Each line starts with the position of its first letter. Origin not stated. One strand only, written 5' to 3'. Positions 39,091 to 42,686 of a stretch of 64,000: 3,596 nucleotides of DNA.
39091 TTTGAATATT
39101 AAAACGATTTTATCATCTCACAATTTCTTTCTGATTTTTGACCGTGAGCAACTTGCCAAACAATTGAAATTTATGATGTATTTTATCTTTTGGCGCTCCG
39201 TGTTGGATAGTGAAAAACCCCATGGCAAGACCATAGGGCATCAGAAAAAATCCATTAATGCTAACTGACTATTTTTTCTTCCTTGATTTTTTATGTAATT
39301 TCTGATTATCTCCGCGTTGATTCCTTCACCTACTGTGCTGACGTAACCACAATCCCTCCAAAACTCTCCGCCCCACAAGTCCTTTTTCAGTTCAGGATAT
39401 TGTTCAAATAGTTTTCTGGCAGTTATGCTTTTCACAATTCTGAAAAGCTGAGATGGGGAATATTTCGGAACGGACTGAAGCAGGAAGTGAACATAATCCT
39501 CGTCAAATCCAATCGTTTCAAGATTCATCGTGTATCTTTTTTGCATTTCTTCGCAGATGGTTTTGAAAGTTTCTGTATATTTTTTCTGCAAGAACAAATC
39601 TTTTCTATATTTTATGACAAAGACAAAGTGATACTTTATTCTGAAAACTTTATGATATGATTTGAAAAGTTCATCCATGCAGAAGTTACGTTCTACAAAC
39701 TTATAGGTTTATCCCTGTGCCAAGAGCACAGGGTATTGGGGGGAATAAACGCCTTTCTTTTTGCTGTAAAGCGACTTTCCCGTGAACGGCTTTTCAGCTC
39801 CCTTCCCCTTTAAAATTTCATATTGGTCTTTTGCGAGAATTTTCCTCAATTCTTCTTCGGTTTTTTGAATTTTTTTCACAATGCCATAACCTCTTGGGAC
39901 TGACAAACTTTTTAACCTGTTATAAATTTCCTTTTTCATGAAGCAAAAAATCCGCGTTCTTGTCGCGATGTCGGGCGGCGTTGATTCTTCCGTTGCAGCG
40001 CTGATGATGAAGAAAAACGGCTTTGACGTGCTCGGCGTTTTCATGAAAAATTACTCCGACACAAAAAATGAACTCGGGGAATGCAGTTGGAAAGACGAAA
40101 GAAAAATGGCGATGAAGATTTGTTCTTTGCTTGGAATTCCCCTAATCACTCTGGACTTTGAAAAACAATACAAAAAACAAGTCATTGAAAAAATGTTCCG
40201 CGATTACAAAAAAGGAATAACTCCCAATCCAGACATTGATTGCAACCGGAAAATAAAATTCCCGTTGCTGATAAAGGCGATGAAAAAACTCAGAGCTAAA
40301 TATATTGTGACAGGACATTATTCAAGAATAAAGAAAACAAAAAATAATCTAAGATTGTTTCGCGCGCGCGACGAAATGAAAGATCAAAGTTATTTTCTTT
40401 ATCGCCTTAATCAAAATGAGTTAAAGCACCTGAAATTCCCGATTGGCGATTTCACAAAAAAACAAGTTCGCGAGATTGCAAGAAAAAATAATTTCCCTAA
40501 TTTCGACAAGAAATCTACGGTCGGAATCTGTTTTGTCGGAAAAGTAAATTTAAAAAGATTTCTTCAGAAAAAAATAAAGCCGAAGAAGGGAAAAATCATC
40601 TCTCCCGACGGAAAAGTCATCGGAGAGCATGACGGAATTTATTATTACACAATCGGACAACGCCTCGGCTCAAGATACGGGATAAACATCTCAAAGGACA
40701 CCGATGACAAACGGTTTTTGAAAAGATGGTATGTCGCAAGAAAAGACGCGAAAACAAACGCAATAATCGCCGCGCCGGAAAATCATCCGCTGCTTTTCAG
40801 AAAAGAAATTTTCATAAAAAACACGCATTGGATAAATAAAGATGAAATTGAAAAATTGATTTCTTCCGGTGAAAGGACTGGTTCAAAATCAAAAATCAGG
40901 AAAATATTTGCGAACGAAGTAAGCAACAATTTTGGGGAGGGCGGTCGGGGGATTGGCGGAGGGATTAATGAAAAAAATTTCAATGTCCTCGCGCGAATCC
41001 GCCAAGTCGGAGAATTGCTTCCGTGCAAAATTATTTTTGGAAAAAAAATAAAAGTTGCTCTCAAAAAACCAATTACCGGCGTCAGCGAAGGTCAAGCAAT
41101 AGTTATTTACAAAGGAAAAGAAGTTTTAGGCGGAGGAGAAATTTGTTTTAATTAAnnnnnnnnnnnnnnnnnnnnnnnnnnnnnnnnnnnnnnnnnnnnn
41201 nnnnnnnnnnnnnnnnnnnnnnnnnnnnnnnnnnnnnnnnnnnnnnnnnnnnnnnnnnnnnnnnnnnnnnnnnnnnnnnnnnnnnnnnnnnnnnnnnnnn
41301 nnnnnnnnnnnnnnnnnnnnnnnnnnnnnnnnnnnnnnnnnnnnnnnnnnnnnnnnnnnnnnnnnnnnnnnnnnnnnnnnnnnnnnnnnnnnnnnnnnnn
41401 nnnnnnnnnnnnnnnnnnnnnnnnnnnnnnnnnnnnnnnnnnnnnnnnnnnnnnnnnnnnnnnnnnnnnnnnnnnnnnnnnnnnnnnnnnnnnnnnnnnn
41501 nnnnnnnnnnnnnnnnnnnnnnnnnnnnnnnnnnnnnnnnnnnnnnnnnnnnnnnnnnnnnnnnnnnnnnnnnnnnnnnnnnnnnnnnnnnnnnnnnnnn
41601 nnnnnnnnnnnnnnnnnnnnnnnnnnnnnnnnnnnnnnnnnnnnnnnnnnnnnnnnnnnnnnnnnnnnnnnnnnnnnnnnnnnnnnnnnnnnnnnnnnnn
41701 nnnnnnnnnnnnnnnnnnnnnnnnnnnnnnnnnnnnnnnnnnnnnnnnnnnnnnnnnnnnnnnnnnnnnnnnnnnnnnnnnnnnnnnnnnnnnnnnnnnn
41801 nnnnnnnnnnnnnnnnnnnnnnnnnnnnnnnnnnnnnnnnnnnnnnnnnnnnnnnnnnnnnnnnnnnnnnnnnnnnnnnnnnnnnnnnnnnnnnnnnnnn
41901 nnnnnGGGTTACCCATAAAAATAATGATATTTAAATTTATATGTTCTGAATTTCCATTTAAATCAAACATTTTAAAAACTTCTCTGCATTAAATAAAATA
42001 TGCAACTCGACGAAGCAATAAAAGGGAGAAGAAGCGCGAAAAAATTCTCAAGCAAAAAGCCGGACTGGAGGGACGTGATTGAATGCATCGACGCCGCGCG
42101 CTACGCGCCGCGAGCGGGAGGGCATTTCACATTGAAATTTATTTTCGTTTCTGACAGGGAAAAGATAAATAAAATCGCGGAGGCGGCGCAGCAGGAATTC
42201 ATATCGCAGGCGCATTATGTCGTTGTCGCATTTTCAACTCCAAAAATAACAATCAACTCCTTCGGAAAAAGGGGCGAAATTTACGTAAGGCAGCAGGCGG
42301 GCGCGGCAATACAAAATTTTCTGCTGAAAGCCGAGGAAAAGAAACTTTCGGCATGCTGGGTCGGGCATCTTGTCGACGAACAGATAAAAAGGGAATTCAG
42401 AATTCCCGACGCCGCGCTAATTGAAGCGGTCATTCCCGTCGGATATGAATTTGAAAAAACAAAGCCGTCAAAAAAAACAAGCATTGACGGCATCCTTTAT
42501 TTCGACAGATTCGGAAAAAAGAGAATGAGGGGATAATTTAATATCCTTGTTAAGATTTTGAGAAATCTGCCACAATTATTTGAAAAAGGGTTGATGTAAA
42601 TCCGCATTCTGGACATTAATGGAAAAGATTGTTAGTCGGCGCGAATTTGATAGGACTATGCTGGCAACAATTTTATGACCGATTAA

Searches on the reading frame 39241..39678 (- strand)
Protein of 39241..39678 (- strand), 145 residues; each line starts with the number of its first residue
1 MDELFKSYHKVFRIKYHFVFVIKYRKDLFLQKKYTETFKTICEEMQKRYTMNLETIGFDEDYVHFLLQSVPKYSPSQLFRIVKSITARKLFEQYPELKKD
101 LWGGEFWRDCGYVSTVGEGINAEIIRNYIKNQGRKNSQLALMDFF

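Call 64: search_protein_families(library=pfam, proteins=[window:39241-39678:-], max_evalue=0.001)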
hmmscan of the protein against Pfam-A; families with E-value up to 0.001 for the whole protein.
window:39241-39678:- (145 aa): 1 family
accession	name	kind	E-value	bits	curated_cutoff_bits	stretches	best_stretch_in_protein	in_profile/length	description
PF01797.21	Y1_Tnp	-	5.5e-32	110.9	23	1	11-132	2-121/121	Transposase IS200 like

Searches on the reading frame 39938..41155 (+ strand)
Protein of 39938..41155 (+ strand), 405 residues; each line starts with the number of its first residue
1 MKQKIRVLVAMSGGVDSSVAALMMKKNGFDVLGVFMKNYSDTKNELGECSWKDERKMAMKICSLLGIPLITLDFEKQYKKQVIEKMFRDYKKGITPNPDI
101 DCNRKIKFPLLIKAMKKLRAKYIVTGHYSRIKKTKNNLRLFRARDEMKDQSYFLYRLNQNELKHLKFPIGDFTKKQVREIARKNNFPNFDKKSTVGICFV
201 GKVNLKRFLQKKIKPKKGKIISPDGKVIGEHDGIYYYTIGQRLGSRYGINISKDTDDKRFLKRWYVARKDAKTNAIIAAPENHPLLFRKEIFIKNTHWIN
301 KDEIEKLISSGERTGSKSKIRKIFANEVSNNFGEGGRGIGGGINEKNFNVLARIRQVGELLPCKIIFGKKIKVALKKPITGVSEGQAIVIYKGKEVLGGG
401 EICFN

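Call 38: search_solved_structures(query=window:39938-41155:+, show_alignments=2)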
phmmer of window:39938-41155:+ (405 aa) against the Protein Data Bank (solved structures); distinct sequences matched with E-value up to 0.001: 4.
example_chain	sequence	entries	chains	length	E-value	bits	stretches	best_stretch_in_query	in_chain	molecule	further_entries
9hlv_A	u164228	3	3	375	9.6e-71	241.9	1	3-277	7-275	tRNA-specific 2-thiouridylase MnmA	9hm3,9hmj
2hma_A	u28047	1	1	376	9.8e-71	241.9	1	3-277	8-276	Probable tRNA (5-methylaminomethyl-2-thiouridylate)-methyltransferase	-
2der_A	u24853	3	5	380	2.2e-70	240.8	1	6-303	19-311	tRNA-specific 2-thiouridylase mnmA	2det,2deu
9hln_A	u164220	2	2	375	1.7e-69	237.8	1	3-277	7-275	tRNA-specific 2-thiouridylase MnmA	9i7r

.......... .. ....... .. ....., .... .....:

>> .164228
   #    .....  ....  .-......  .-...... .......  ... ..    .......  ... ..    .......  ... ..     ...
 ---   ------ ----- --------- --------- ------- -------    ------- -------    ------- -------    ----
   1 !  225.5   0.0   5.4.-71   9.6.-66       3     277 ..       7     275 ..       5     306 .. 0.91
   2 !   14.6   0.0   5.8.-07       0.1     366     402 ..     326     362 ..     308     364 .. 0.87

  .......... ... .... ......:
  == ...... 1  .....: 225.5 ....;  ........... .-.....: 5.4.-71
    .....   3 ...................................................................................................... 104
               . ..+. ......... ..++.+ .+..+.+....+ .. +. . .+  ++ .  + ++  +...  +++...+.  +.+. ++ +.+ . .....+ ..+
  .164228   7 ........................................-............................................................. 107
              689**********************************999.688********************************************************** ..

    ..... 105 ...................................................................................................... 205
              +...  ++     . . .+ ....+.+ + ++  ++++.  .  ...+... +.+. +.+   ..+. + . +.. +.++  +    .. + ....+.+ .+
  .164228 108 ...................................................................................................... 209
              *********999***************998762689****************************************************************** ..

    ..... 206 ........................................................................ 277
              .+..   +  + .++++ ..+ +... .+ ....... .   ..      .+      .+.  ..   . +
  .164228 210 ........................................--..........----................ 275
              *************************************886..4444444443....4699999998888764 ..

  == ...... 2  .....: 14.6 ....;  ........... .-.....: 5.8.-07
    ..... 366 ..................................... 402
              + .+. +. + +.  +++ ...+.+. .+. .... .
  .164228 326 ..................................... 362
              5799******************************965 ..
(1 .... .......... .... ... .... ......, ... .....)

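Call 82: search_protein_representatives(protein=window:39938-41155:+)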
Query: 405 residues. Proteins with E-value up to 0.001 (for the whole library): 17122; up to 1e-10: 10418; up to 1e-30: 4421. The best 150 are listed.
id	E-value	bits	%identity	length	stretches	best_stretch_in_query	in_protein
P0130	4.3e-148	509.8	67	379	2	3-311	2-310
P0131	8.6e-106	370.5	63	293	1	111-404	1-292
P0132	5.8e-97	341.5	50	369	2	5-301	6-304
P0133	4.4e-89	315.5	51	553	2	3-299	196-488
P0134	3.7e-88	312.5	48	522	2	5-285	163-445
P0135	3.1e-84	299.6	69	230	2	3-163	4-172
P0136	5.2e-84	298.8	43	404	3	5-135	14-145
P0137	2.4e-83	296.7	45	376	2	3-300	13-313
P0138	2.6e-82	293.3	44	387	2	6-311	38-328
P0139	7.0e-82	291.8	46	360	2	6-300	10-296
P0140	1.9e-81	290.4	48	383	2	3-303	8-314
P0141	6.7e-81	288.6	44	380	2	4-305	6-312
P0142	6.8e-81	288.6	46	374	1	3-303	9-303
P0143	1.0e-80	288.0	47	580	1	6-301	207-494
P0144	1.5e-80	287.4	49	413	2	138-302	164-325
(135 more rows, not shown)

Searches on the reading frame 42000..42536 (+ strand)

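Call 20: search_protein_families(library=pfam, proteins=[window:42000-42536:+], max_evalue=0.01)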
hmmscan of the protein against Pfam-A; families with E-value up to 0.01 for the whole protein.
window:42000-42536:+ (178 aa): 2 families
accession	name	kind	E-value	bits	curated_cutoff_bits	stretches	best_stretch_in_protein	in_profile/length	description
PF00881.29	Nitroreductase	-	2.4e-21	77.1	23.5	2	64-149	83-167/167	Nitroreductase family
PF14512.11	TM1586_NiRdase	-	7.5e-09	36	27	1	3-169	2-152/215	Putative TM nitroreductase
